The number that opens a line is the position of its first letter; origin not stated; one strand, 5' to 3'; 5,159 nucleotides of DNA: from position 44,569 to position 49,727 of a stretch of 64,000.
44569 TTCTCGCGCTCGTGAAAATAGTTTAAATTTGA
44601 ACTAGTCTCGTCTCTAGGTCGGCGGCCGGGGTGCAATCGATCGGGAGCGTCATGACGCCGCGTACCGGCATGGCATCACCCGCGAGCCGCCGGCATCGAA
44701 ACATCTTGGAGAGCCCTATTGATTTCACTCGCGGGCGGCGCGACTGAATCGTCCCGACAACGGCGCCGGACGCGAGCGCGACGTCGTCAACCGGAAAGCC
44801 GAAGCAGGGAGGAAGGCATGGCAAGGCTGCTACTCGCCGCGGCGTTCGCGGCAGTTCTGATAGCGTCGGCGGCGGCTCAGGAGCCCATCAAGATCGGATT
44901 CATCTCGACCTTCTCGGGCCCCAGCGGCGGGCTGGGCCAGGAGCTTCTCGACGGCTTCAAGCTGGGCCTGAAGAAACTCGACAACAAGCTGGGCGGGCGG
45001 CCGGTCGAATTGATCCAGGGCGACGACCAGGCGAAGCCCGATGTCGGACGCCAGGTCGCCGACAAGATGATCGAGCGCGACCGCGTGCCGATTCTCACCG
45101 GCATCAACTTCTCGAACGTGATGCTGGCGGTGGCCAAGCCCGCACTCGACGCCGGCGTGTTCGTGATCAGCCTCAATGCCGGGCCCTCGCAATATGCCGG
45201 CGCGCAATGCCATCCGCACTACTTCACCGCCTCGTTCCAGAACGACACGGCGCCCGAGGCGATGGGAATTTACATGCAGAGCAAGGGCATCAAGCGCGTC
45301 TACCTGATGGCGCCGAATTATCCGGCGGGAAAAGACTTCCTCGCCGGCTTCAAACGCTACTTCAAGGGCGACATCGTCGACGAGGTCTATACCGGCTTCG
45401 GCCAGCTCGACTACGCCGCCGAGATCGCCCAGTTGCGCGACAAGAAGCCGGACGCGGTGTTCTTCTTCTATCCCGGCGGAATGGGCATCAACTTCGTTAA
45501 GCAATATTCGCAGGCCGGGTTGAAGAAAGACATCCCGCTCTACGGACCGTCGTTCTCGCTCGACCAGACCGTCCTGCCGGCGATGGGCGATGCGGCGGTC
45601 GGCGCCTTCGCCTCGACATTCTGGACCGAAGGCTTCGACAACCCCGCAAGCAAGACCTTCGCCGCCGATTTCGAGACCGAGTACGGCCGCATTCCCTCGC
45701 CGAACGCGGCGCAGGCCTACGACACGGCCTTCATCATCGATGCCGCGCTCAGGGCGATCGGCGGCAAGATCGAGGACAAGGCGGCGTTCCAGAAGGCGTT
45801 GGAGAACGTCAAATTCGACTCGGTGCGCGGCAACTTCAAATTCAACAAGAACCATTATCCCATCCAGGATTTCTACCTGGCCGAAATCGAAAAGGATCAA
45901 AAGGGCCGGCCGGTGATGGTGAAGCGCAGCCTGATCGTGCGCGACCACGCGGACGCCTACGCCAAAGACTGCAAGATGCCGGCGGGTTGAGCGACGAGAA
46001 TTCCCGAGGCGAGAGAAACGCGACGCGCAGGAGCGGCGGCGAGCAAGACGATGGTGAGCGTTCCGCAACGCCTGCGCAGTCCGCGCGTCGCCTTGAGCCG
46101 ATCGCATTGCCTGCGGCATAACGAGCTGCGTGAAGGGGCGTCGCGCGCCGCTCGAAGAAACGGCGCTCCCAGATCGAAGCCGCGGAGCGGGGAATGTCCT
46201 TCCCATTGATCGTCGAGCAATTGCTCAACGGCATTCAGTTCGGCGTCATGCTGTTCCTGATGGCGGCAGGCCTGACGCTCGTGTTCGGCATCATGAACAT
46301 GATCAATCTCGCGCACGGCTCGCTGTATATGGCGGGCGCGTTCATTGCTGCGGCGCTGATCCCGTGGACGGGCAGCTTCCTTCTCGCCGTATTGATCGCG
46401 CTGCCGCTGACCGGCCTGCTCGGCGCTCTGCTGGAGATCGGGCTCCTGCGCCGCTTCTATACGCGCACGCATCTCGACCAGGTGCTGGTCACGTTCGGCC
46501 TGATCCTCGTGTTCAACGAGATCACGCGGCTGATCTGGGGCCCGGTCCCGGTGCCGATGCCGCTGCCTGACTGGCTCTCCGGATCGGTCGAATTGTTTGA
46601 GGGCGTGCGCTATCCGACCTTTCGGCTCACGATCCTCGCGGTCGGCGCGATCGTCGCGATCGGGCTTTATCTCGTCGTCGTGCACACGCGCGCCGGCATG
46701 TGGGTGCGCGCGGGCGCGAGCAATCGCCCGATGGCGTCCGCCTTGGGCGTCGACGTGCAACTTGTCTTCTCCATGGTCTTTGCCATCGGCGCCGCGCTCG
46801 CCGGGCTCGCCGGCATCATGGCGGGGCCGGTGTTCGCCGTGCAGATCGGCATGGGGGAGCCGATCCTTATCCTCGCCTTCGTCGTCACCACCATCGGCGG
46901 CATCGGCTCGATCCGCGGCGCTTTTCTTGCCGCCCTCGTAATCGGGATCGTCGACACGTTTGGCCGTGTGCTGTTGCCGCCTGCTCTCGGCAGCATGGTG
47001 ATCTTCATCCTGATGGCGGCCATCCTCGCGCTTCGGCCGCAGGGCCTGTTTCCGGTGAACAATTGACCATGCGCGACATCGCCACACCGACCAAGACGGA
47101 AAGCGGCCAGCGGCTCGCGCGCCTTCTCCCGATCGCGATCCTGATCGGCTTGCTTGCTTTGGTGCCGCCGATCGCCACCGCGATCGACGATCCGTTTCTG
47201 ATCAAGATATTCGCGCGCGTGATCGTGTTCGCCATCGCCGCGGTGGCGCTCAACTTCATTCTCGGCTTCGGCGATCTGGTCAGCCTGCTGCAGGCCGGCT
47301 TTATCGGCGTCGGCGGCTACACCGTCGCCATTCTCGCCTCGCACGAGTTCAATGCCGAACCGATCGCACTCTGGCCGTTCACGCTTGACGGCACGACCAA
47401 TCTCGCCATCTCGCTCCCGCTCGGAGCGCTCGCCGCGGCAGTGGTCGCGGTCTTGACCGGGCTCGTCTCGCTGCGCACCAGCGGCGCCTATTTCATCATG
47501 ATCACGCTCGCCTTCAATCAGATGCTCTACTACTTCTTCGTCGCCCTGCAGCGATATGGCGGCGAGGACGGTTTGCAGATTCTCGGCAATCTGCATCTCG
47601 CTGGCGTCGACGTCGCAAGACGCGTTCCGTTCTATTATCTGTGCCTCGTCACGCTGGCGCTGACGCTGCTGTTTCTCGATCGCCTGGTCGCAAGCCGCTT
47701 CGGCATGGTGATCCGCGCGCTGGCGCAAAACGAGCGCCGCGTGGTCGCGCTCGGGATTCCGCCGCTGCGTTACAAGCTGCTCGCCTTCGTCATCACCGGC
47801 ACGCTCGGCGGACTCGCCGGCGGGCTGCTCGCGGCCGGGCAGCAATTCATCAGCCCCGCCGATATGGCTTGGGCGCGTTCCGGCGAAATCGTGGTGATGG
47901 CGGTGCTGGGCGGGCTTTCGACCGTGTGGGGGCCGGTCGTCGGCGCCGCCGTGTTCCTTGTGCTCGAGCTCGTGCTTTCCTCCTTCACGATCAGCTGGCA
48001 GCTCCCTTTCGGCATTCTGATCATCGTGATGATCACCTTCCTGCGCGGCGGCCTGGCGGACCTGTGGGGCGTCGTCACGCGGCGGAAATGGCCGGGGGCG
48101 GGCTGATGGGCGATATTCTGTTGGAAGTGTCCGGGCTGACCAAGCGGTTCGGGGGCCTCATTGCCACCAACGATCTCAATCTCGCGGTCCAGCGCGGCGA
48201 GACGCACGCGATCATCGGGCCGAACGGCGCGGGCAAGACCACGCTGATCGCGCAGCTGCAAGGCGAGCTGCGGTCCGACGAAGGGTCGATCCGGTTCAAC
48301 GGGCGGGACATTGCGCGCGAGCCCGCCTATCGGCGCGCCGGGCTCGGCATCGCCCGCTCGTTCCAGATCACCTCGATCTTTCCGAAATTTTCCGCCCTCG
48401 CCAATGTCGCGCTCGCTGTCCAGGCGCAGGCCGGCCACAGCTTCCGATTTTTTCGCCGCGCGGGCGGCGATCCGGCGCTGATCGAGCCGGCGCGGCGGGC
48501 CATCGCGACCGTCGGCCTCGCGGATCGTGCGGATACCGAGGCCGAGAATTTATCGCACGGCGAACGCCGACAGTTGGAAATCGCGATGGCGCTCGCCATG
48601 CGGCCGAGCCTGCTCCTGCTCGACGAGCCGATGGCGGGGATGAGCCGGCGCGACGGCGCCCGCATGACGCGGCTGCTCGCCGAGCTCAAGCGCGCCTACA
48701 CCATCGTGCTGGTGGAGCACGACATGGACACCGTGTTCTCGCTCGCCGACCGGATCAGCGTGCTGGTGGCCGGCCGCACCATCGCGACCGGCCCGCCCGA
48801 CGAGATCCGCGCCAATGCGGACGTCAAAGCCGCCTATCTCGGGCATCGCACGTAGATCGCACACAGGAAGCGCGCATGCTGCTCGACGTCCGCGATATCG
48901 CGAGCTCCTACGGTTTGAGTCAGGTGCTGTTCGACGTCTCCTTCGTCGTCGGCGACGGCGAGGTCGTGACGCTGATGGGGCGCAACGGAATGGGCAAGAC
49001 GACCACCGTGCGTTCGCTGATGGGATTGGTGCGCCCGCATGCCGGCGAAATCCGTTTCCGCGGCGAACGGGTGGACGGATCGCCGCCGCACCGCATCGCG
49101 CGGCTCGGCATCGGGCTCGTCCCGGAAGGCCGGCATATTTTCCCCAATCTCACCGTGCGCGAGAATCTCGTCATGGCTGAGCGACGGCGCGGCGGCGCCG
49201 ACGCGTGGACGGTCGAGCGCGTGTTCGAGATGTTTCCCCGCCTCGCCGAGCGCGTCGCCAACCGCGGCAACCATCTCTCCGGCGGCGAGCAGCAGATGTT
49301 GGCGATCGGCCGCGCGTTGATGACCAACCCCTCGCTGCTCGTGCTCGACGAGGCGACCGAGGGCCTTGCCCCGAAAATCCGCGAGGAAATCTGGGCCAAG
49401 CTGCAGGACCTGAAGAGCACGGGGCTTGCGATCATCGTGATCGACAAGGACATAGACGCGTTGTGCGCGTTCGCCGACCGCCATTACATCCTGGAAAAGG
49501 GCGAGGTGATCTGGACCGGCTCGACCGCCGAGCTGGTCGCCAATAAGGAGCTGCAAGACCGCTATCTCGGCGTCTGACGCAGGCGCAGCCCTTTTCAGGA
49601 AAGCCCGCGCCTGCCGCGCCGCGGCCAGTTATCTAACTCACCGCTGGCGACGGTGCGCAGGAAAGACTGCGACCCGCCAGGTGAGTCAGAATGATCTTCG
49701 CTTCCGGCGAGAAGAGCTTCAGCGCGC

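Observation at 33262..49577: Anaerobe-type cobalamin-dependent demethylase cluster in an alphaproteobacterium (top candidate)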

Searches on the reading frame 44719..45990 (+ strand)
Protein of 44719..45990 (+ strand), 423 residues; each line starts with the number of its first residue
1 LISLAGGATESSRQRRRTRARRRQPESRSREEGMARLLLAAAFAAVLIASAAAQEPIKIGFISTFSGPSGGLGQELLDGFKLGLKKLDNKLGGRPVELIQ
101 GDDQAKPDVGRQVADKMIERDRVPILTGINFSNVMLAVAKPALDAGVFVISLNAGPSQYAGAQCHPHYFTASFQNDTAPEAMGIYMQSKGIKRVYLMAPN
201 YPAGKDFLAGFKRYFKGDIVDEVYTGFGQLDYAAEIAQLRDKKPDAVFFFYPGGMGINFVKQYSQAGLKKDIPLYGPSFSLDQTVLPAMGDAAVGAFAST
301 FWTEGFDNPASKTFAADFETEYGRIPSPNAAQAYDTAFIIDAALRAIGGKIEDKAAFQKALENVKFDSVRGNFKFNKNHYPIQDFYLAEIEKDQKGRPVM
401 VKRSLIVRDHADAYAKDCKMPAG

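Call 3: search_protein_families(library=pfam, proteins=[window:44719-45990:+])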
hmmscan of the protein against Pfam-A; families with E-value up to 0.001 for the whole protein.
window:44719-45990:+ (423 aa): 4 families
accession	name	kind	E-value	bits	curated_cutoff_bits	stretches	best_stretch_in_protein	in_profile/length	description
PF13458.12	Peripla_BP_6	-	9.4e-83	279.1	31.7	1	56-394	1-342/343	Periplasmic binding protein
PF13433.12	Peripla_BP_5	-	1.8e-23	83.7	27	1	57-400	1-346/363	Periplasmic binding protein domain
PF01094.35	ANF_receptor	-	5.4e-06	26.1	25.4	1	89-383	18-343/353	Receptor family ligand binding region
PF13407.12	Peripla_BP_4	-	5.6e-06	26.5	35.1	1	83-276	19-215/258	Periplasmic binding protein domain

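Call 33: search_solved_structures(query=window:44719-45990:+, max_evalue=1e-10)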
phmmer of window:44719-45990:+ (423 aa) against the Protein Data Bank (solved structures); distinct sequences matched with E-value up to 1e-10: 18.
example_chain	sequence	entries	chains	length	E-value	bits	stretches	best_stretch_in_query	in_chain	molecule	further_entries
4evq_A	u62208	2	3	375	1.4e-54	188.9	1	52-392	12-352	Putative ABC transporter subunit, substrate-binding component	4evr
4zpj_A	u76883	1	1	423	3.3e-52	181.1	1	44-396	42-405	Extracellular ligand-binding receptor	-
4ey3_A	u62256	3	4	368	3.3e-47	164.6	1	53-392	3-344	Twin-arginine translocation pathway signal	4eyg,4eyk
4evs_A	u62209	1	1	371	3e-33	118.6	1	55-397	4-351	PUTATIVE ABC TRANSPORTER SUBUNIT, SUBSTRATE-BINDING COMPONENT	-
4f06_A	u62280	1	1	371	1.2e-28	103.4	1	55-393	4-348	Extracellular ligand-binding receptor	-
8tg1_A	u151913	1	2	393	4e-21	78.7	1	53-379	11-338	Extracellular ligand-binding receptor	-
7s6e_A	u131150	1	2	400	2.5e-20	76.1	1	57-395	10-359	Urea ABC transporter, periplasmic urea-binding protein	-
3i09_A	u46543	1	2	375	4.5e-20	75.2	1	55-396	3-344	Periplasmic branched-chain amino acid-binding protein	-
8hic_A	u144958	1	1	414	9.5e-19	70.9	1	55-394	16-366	Putative urea ABC transporter, substrate binding protein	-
7s6f_A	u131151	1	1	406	2.3e-18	69.6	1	57-393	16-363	Putative urea ABC transporter, urea binding protein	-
3n0w_A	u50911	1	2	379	2.5e-18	69.5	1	71-396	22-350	ABC branched chain amino acid family transporter, periplasmic ligand binding protein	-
4gnr_A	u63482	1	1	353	8.5e-17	64.5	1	53-390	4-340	ABC transporter substrate-binding protein-branched chain amino acid transport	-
4q6w_A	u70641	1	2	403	2.5e-12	49.7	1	39-383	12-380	Putative leu/ile/val-binding protein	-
4maa_A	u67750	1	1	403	6.1e-12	48.5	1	45-388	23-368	Putative branched-chain amino acid ABC transporter, periplasmic amino acid-binding protein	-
3nnd_B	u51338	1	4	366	7.9e-12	48.1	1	55-393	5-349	Possible substrate binding protein of ABC transporter system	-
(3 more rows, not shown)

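Call 36: search_protein_families(library=ncbifam, proteins=[window:44719-45990:+], max_evalue=0.00001)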
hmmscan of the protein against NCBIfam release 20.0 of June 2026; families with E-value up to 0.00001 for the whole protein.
window:44719-45990:+ (423 aa): 3 families
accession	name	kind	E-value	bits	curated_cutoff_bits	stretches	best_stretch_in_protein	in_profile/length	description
TIGR03407.1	urea_ABC_UrtA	exception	8.9e-21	74.2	492.75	1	57-398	1-347/361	urea ABC transporter substrate-binding protein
NF011933.0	PRK15404.1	subfamily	3.3e-13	49.5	477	1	39-378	9-347/370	high-affinity branched-chain amino acid ABC transporter substrate-binding protein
TIGR03669.1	urea_ABC_arch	equivalog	1.1e-10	41.1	494.8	1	57-391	1-337/375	urea ABC transporter substrate-binding protein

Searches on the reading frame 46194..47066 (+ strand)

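Call 3: search_protein_families(library=pfam, proteins=[window:46194-47066:+])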
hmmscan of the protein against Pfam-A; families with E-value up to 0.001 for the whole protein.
window:46194-47066:+ (290 aa): 1 family
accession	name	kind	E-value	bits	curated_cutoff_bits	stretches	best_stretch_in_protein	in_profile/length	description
PF02653.21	BPD_transp_2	-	2.1e-34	119.3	26.8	1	10-278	2-269/269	Branched-chain amino acid transport system / permease component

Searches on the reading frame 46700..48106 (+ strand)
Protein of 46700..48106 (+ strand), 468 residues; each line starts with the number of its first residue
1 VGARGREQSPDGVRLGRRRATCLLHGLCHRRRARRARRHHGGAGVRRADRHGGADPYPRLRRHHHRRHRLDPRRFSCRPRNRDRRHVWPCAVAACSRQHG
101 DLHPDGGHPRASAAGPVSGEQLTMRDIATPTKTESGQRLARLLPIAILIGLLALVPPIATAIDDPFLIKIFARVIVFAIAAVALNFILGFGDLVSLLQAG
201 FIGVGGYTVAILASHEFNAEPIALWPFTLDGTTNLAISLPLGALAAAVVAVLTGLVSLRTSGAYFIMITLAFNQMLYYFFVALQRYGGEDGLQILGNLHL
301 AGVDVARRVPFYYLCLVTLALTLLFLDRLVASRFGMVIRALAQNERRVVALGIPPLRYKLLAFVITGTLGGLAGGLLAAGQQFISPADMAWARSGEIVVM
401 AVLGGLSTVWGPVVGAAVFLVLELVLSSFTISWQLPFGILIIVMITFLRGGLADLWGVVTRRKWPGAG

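Call 3: search_protein_families(library=pfam, proteins=[window:46700-48106:+])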
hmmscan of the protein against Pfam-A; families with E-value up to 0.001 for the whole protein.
window:46700-48106:+ (468 aa): 1 family
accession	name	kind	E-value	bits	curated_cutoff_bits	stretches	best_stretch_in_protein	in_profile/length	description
PF02653.21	BPD_transp_2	-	1.8e-33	116.3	26.8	1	167-443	2-267/269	Branched-chain amino acid transport system / permease component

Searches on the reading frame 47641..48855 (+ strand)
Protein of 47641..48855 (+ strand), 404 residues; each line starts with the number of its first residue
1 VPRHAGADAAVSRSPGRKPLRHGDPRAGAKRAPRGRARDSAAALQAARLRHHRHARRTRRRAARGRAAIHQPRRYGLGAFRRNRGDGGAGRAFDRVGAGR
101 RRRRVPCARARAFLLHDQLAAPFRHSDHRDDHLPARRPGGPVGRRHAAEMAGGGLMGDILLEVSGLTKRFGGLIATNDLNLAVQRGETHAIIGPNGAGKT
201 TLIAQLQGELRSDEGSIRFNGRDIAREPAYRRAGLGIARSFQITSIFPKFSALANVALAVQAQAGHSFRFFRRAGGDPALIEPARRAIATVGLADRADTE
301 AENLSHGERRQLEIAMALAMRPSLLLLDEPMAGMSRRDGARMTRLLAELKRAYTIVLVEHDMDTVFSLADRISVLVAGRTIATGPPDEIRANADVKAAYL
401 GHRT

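Call 3: search_protein_families(library=pfam, proteins=[window:47641-48855:+])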
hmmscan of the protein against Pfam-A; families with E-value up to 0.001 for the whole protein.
window:47641-48855:+ (404 aa): 4 families
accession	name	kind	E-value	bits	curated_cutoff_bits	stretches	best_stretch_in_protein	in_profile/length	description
PF00005.33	ABC_tran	-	3.3e-29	102.7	25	1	177-332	2-137/137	ABC transporter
PF12399.14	BCA_ABC_TP_C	-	5.7e-10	39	25.5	1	379-402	1-24/27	Branched-chain amino acid ATP-binding cassette transporter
PF13304.12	AAA_21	-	3.2e-06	27.9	27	0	189-206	2-19/304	AAA domain, putative AbiEii toxin, Type IV TA system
PF13604.12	AAA_30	-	0.0009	19.5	27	0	184-216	16-48/191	AAA domain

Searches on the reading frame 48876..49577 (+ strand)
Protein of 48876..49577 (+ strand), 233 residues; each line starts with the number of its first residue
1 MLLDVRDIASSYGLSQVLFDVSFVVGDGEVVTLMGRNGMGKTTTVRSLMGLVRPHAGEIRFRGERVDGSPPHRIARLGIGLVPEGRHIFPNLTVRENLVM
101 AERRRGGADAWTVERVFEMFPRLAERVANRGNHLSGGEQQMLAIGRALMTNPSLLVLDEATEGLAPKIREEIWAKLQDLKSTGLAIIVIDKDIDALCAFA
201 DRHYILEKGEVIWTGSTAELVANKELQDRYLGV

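Call 4: search_protein_families(library=pfam, proteins=[window:48876-49577:+])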
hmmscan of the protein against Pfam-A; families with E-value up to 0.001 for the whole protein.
window:48876-49577:+ (233 aa): 2 families
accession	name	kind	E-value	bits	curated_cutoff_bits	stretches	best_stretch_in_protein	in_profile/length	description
PF00005.33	ABC_tran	-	8.6e-32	111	25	1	19-161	2-136/137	ABC transporter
PF13401.12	AAA_22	-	7.3e-05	23.5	27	1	30-188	7-120/130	AAA domain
